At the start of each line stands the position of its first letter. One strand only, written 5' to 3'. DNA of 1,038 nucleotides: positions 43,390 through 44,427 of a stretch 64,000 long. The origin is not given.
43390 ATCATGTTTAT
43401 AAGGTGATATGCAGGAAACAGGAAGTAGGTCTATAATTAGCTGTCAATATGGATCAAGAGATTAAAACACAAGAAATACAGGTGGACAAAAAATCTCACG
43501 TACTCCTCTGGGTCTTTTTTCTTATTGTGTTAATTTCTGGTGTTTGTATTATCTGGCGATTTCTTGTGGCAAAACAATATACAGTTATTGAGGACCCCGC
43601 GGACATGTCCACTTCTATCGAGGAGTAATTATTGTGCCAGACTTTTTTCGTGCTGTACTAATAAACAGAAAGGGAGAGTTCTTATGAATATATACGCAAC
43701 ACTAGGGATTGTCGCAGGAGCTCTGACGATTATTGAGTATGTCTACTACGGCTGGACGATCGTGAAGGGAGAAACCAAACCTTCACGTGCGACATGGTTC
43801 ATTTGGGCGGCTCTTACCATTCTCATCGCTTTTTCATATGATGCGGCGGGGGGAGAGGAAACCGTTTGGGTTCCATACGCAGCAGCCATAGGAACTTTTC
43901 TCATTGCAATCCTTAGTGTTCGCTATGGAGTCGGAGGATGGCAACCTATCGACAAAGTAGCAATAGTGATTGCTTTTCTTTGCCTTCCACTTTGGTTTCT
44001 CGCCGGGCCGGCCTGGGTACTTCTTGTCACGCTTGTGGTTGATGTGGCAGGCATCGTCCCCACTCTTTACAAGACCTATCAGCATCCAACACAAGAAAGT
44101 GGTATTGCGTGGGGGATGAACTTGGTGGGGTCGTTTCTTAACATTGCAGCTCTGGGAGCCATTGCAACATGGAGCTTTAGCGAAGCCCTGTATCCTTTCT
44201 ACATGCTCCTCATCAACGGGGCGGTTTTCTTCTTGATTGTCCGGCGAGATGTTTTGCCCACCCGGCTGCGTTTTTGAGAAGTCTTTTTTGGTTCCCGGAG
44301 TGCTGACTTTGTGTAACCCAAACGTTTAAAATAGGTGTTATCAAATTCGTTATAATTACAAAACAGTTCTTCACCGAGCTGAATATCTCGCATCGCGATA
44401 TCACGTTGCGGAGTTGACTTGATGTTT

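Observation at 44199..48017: Two paralogous SET-domain proteins bracket a multi-TM histidine kinase, next to a receiver-only regulator and a TMEM175-type channel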

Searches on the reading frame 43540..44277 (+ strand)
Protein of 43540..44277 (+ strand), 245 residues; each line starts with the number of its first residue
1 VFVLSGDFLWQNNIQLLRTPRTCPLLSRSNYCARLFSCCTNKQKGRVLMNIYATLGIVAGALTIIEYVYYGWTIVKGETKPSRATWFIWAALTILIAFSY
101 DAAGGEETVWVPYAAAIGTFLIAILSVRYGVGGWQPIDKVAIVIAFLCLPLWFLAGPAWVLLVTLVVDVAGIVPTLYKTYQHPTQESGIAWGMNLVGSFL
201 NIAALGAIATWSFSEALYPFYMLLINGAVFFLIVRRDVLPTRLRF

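Call 3: search_protein_families(library=pfam, proteins=[window:43540-44277:+], max_evalue=0.1)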
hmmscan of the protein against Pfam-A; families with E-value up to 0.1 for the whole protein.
window:43540-44277:+ (245 aa): 2 families
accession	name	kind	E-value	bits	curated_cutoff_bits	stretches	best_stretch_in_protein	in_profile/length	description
PF14242.11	DUF4342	-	0.059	13.9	25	1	42-67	34-59/81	Domain of unknown function (DUF4342)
PF24357.1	TMD0_ABC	-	0.061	13.9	27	0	47-99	28-73/159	ABC transporter TMD0 domain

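Call 4: search_protein_families(library=ncbifam, proteins=[window:43540-44277:+], max_evalue=0.1)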
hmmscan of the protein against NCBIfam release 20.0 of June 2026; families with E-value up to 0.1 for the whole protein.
window:43540-44277:+ (245 aa): 0 families

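Call 35: search_solved_structures(query=A3, max_evalue=10, show_alignments=2)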
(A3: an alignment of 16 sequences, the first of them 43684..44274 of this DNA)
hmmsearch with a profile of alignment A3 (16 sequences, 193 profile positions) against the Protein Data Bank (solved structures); distinct sequences matched with E-value up to 10: 0.
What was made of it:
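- On SWEET / SemiSWEET / PQ-loop (MtN3-like clan): The smaller 16-sequence profile found nothing in the PDB (call 35).
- Tried and rejected: A small 16-sequence profile against the PDB found nothing (call 35).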

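Call 36: search_protein_families(library=pfam, alignment_id=A3, max_evalue=1)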
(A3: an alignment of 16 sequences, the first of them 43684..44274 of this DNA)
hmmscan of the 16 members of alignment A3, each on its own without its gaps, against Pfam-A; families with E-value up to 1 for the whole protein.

A. member 1, window:43684-44274:+ (197 aa): 1 family
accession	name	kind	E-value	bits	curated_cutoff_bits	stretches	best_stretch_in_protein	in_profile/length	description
PF17552.7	DUF5464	-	0.044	14.5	25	1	148-184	5-39/51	Family of unknown function (DUF5464)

B. families by the number of members that match (of 16 scanned): 18 families
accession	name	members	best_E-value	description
PF19455.4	DUF5993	2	0.026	Family of unknown function (DUF5993)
PF22954.2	DUF7027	2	0.22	Domain of unknown function (DUF7027)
PF07331.16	TctB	1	0.0051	Tripartite tricarboxylate transporter TctB family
PF01988.24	VIT1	1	0.026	VIT family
PF24357.1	TMD0_ABC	1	0.031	ABC transporter TMD0 domain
PF01102.23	Glycophorin_A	1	0.041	Glycophorin A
PF17552.7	DUF5464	1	0.044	Family of unknown function (DUF5464)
PF22285.2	DUF6962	1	0.045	Family of unknown function (DUF6962)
PF08636.15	Pkr1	1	0.085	ER protein Pkr1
PF13491.11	FtsK_4TM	1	0.088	4TM region of DNA translocase FtsK/SpoIIIE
PF19545.4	DUF6069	1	0.091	Family of unknown function (DUF6069)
PF19144.5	DUF5826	1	0.096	Family of unknown function (DUF5826)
PF03739.19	LptF_LptG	1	0.12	Lipopolysaccharide export system permease LptF/LptG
PF20563.3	DUF6773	1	0.15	Family of unknown function (DUF6773)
PF13396.11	PLDc_N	1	0.16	Phospholipase_D-nuclease N-terminal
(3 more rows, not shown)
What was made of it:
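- Tried and rejected: Pfam scans on 16 members found nothing (call 36).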

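Call 50: predict_structure(protein=window:43684-44274:+)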
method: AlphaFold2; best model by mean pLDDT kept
length: 197 residues; sequences in the alignment: 1
mean_pLDDT: 51.3   pTM: 0.31
mean pLDDT of the five models: 51.3, 46.8, 45.8, 41.6, 36.1
residues with pLDDT >= 90: 0; 70-90: 1; 50-70: 130; < 50: 66
segments of 3 or more residues with pLDDT < 50: 1-6, 16-20, 23-25, 35-37, 53-55, 62-64, 171-174, 189-192
pLDDT, mean of each block of 10 residues (from residue 1): 46 50 51 49 51 49 51 54 51 54 50 53 52 57 57 53 51 52 49 45
secondary structure, 60 per line:
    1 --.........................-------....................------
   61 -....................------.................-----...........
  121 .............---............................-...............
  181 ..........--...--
elements in order: H3-27 H35-54 H62-81 H88-104 H110-133 H137-164 H166-190
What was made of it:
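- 43684..44277 (+): TM197: a 197-aa membrane protein with seven predicted helices, SWEET/PQ-loop-like (3+1+3). It is the conserved third member of the module and converges on SET1 with a 79-nt overlap. Seven helices are predicted (call 50, low-confidence model).
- On SWEET / SemiSWEET / PQ-loop (MtN3-like clan): Seven helices are predicted (call 50).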

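Call 58: search_protein_representatives(protein=window:43684-44274:+)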
Query: 197 residues. Proteins with E-value up to 0.001 (for the whole library): 2610; up to 1e-10: 990; up to 1e-30: 21. The best 150 are listed.
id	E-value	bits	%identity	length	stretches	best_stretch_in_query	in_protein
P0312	1.1e-42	162.6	40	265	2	6-189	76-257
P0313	3.4e-36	141.4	41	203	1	7-187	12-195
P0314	9.6e-36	140.0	41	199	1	5-188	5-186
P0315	2.2e-35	138.8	41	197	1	7-192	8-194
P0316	2.8e-35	138.5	40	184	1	7-188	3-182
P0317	2.3e-34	135.4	39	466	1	3-188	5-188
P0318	1.8e-33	132.5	39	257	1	6-187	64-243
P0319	2.2e-33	132.3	36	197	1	3-186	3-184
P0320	2.3e-33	132.2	40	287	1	2-187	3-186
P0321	8.4e-33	130.4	40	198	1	4-185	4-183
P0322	9.0e-33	130.3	37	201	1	5-194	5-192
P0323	1.9e-32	129.2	37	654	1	3-188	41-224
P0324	2.0e-32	129.1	36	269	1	5-188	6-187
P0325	2.6e-32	128.8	39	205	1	4-190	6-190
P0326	4.6e-32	127.9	37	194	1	1-188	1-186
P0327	4.7e-32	127.9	41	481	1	3-184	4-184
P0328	1.3e-31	126.5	40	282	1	7-188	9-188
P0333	3.9e-30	121.6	40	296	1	6-186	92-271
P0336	7.1e-30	120.8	42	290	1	16-186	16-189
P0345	5.5e-29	117.9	40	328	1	6-187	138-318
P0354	4.3e-28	115.0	38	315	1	5-183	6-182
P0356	7.2e-28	114.2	36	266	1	5-189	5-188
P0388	5.3e-26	108.2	36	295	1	7-185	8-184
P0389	5.7e-26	108.0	36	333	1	3-187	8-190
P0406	3.7e-25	105.4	39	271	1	6-185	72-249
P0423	1.9e-24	103.1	36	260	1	1-187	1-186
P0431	5.4e-24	101.6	33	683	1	5-191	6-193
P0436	9.9e-24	100.7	38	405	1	6-187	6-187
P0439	1.1e-23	100.6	38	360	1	4-175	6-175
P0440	1.1e-23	100.6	36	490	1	6-190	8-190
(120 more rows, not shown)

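Call 59: search_protein_families(library=pfam, proteins=[P0317, P0323, P0327, P0431, P0440, P0436, P0439, P0389, P0354, P0345], max_evalue=0.01)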
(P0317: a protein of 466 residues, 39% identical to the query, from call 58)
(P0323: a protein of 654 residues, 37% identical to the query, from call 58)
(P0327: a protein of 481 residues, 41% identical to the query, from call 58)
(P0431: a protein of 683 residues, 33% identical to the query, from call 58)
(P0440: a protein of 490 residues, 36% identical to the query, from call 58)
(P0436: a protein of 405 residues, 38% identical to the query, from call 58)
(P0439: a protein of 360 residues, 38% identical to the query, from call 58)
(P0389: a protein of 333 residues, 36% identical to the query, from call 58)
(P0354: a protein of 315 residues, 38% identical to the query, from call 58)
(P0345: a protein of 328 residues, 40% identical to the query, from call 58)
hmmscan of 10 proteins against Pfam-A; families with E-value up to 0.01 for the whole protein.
P0317 (466 aa): 10 families
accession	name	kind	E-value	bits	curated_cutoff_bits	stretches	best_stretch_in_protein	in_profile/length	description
PF06325.19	PrmA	-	3.8e-11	43.5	22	1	215-303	153-238/296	Ribosomal protein L11 methyltransferase (PrmA)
PF13649.12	Methyltransf_25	-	1.7e-08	35.5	27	1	227-315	1-88/97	Methyltransferase domain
PF01135.25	PCMT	-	2e-08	34.7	20.3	1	208-296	59-147/210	Protein-L-isoaspartate(D-aspartate) O-methyltransferase (PCMT)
PF02475.24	TRM5-TYW2_MTfase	-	5.8e-06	26.8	28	1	214-323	27-134/164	TRM5/TYW2 methyltransferase domain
PF00398.26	RrnaAD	-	1e-05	25.2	24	1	218-288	24-92/263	Ribosomal RNA adenine dimethylase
PF08241.18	Methyltransf_11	-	6e-05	24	21.2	1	228-301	1-70/95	Methyltransferase domain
PF13847.12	Methyltransf_31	-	0.00011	22.3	27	1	221-299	1-82/145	Methyltransferase domain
PF05175.20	MTS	-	0.00076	19.6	23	1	216-296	26-103/170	Methyltransferase small domain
PF13489.12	Methyltransf_23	-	0.00081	19.6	27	1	220-301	19-91/164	Methyltransferase domain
PF08242.18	Methyltransf_12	-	0.0013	19.9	30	1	228-317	1-89/98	Methyltransferase domain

P0323 (654 aa): 3 families
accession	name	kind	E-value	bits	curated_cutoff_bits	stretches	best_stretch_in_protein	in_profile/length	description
PF03485.21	Arg_tRNA_synt_N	-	1.8e-06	28.9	21.5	1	237-321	2-85/85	Arginyl tRNA synthetase N terminal domain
PF05746.21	DALR_1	-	5.9e-05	23.6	22.3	1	565-653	4-110/117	DALR anticodon binding domain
PF00750.26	tRNA-synt_1d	-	0.0048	16.4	23.3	0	425-517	171-262/349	tRNA synthetases class I (R), catalytic domain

P0327 (481 aa): 2 families
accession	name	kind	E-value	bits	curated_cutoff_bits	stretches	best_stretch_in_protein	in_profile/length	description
PF09924.15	LPG_synthase_C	-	8.8e-16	58.3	27.5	1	230-479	8-283/298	Phosphatidylglycerol lysyltransferase, C-terminal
PF13480.13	Acetyltransf_6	-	0.00074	20.1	22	1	369-465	31-132/143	Acetyltransferase (GNAT) domain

P0431 (683 aa): 1 family
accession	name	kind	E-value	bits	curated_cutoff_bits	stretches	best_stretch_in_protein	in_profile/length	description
PF00872.24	Transposase_mut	-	2.7e-35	122.4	21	1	358-611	96-348/379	Transposase, Mutator family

P0440 (490 aa): 0 families

P0436 (405 aa): 1 family
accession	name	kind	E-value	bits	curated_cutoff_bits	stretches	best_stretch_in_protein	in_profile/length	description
PF00856.33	SET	-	2.5e-07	31.5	22.4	1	248-296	62-104/105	SET domain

P0439 (360 aa): 1 family
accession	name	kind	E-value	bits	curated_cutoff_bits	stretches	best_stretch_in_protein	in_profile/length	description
PF00856.33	SET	-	6e-11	43.1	22.4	1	206-295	1-104/105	SET domain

P0389 (333 aa): 1 family
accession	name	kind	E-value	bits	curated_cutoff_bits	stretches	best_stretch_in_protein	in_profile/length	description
PF01740.26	STAS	-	3.8e-10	39.9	22.6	1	210-305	6-104/106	STAS domain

P0354 (315 aa): 10 families
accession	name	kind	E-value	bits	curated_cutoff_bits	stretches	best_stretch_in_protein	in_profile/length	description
PF07719.23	TPR_2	-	2.5e-11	43.2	27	1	240-268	3-31/34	Tetratricopeptide repeat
PF00515.34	TPR_1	-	5.7e-11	42.2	27.8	1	241-268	4-31/34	Tetratricopeptide repeat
PF13414.12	TPR_11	-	8.3e-08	32.2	26.8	1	247-285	3-41/42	TPR repeat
PF13181.12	TPR_8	-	6.5e-06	26.4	25.7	0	241-268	4-31/34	Tetratricopeptide repeat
PF12895.13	ANAPC3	-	0.00014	22.5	27.2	1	245-296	30-80/82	Anaphase-promoting complex, cyclosome, subunit 3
PF13432.12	TPR_16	-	0.00038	21.3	32.7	1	244-305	3-64/65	Tetratricopeptide repeat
PF13371.12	TPR_9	-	0.00095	19.6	35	0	238-279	29-70/73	Tetratricopeptide repeat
PF14559.12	TPR_19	-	0.0045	17.7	25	1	248-308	1-61/68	Tetratricopeptide repeat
PF13424.12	TPR_12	-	0.0052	17.4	30.1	0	243-300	8-73/77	Tetratricopeptide repeat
PF13428.12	TPR_14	-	0.0086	17.1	23.5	0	274-311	3-40/44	Tetratricopeptide repeat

P0345 (328 aa): 0 families
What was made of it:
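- Other TM197 fusions involve amino-acid chemistry: the MprF C-terminal lysyl-PG synthase domain and an ArgRS-like region (call 59).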

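Call 61: search_protein_families(library=pfam, proteins=[P0320, P0328, P0333, P0336, P0388, P0324, P0356, P0406, P0423, P0312], max_evalue=0.01)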
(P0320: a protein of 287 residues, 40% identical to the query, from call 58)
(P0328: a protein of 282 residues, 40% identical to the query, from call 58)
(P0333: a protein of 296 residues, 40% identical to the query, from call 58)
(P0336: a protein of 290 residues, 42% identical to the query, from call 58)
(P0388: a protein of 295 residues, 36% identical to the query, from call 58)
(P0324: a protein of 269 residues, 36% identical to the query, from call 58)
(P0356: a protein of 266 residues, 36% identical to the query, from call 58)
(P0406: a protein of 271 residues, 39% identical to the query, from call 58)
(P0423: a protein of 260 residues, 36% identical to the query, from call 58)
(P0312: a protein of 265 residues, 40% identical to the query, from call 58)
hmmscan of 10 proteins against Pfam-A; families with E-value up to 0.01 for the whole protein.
P0320 (287 aa): 0 families

P0328 (282 aa): 0 families

P0333 (296 aa): 0 families

P0336 (290 aa): 0 families

P0388 (295 aa): 0 families

P0324 (269 aa): 0 families

P0356 (266 aa): 4 families
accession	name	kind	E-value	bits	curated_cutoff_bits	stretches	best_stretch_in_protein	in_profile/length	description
PF02367.23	TsaE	-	4.4e-22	78.8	26.6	1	199-262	2-65/128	Threonylcarbamoyl adenosine biosynthesis protein TsaE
PF00005.33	ABC_tran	-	0.0014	19.6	25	1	211-242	4-35/137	ABC transporter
PF00004.35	AAA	-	0.0059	17.5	21.2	1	221-245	1-25/131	ATPase family associated with various cellular activities (AAA)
PF05729.18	NACHT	-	0.0072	16.6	26.7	0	219-243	1-25/167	NACHT domain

P0406 (271 aa): 1 family
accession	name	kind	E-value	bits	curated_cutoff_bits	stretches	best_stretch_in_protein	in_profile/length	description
PF14897.12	EpsG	-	0.0011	18.6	30.1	1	1-173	145-313/326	EpsG family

P0423 (260 aa): 0 families

P0312 (265 aa): 0 families

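Call 74: fold_search(model_id=the predicted structure, library=pdb)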
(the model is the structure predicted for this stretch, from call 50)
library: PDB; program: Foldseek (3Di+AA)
matches with E <= 10: 89; with E <= 0.001: 0
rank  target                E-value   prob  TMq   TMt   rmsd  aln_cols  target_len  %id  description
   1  3urz_B                9.0e-01  0.16  0.25  0.24  14.1       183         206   14  Crystal structure of a putative protein binding protein (BACOVA_03105) from Bacteroides ovatus ATCC 8483 at 2.19 A res (released 2011-12-14)
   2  4r32_A                1.1e+00  0.23  0.28  0.37   9.6       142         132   13  Crystal Structure Analysis of Pyk2 and Paxillin LD motifs (released 2014-09-17)
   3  6xr2_A                1.2e+00  0.20  0.28  0.30  11.1       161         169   16  Computationally designed right-handed alpha/alpha homotrimeric toroid with 3 repeats per subunit (released 2021-07-14)
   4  8fbo_A                1.7e+00  0.20  0.23  0.19  16.2       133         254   14  Improving the secretion of designed protein assemblies through negative design of cryptic transmembrane domains (released 2023-03-22)
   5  3urz_A                1.7e+00  0.09  0.24  0.23  14.5       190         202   13  Crystal structure of a putative protein binding protein (BACOVA_03105) from Bacteroides ovatus ATCC 8483 at 2.19 A res (released 2011-12-14)
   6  6xr2_D                2.7e+00  0.15  0.30  0.34  10.8       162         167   14  Computationally designed right-handed alpha/alpha homotrimeric toroid with 3 repeats per subunit (released 2021-07-14)
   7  2wzk                  2.9e+00  0.11  0.23  0.14  12.0       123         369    7  Structure of the Cul5 N-terminal domain at 2.05A resolution. (released 2009-12-15)
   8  7zw4_A                3.4e+00  0.14  0.26  0.19   7.5       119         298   18  Crystal structure of Talin R7R8 domains with Caskin-2 LD-peptide (released 2023-05-31)
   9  4u7e_B                3.4e+00  0.05  0.19  0.22  16.1       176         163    9  The crystal structure of the complex of LIP5 NTD and IST1 MIM (released 2015-02-11)
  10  6xr2_F                3.6e+00  0.12  0.29  0.33  11.0       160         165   17  Computationally designed right-handed alpha/alpha homotrimeric toroid with 3 repeats per subunit (released 2021-07-14)
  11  1jv6                  3.6e+00  0.12  0.31  0.29  16.2       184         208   15  BACTERIORHODOPSIN D85S/F219L DOUBLE MUTANT AT 2.00 ANGSTROM RESOLUTION (released 2001-10-31)
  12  6twn_B                3.6e+00  0.12  0.28  0.19  14.2       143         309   17  Crystal structure of Talin1 R7R8 in complex with CDK1 (206-223) (released 2021-05-12)
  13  8ei2_A                3.6e+00  0.11  0.24  0.15  11.7       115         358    9  Crystal structure of the N-terminal domain of CUL5 in complex with H314, a Helicon Polypeptide (released 2023-10-25)
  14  4txp_B                3.6e+00  0.07  0.22  0.27  16.0       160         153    9  Crystal structure of LIP5 N-terminal domain (released 2015-02-11)
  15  8bfj_A                3.8e+00  0.06  0.17  0.19  14.0       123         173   11  CNOT11-GGNBP2 complex (released 2022-12-28)
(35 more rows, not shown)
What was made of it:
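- Tried and rejected: The single-sequence model was poor, pLDDT 51 (call 50), and its Foldseek result was meaningless (call 74).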
